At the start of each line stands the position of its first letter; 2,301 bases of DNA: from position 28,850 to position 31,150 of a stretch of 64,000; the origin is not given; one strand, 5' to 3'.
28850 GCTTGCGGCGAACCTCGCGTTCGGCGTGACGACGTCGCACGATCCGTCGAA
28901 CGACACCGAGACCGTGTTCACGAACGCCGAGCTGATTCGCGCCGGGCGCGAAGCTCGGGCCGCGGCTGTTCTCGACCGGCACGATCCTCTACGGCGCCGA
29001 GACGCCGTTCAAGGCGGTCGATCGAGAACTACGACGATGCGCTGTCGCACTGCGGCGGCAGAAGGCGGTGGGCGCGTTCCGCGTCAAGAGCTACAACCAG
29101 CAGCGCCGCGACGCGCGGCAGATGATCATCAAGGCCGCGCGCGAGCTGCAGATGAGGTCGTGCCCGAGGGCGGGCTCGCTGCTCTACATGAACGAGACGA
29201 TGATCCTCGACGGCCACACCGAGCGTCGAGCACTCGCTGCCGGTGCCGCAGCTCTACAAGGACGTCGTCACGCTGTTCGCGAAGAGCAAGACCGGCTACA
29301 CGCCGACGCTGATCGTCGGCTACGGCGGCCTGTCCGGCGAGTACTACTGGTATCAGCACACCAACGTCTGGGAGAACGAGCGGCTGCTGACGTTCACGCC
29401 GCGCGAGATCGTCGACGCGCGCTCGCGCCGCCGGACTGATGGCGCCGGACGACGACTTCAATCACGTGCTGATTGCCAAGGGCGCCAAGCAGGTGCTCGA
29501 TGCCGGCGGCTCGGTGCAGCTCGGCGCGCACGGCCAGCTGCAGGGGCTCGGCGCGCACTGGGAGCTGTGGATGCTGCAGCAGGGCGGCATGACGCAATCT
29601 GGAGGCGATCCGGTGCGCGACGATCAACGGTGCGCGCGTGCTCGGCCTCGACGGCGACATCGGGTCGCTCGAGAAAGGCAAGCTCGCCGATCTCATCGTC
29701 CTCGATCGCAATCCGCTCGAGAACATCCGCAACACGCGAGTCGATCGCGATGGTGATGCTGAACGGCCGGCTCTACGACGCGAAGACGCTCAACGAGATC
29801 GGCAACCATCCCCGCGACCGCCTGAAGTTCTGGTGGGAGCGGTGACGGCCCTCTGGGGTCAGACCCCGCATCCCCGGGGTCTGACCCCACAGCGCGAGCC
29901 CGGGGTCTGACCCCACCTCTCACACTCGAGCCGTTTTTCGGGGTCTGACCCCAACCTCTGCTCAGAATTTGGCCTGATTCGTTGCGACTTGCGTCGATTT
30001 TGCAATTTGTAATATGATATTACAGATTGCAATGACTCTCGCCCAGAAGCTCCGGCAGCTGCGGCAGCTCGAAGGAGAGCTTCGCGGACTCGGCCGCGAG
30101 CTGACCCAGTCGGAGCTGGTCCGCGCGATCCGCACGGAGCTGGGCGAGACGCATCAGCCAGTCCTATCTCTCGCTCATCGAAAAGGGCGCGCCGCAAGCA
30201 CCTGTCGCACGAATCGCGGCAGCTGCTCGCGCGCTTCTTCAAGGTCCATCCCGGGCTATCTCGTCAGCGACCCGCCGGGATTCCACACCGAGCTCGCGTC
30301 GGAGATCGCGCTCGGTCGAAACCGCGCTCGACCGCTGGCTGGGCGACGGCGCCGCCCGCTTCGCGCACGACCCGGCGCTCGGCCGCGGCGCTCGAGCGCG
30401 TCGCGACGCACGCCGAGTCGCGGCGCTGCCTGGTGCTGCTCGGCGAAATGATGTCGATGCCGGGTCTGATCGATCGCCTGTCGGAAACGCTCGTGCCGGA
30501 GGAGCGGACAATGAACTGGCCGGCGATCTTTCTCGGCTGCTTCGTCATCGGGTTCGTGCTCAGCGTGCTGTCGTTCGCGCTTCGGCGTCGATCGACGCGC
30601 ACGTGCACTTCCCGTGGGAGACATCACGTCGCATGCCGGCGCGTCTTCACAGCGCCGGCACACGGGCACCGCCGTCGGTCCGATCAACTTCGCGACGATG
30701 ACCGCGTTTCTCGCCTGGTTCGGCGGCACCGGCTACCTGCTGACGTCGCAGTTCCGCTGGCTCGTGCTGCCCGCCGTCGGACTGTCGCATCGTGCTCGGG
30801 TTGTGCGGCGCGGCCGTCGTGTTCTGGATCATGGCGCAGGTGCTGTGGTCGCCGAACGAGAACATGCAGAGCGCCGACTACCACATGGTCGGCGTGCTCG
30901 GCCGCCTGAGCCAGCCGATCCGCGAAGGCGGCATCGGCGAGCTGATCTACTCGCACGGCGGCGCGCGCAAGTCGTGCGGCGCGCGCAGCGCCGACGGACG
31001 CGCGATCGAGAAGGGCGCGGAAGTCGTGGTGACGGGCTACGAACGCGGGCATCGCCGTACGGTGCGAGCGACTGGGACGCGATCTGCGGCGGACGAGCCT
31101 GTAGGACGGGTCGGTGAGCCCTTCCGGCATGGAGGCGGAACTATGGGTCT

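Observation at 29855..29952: Four tandemly arranged GC-rich 13-bp palindromes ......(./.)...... in a 190-bp intergenic region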

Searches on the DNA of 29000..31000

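Call 9: search_rna_families(source=window, start=29000, end=31000, threshold=evalue, max_evalue=1)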
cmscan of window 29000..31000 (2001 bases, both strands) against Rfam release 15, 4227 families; matches with E-value up to 1: 0.
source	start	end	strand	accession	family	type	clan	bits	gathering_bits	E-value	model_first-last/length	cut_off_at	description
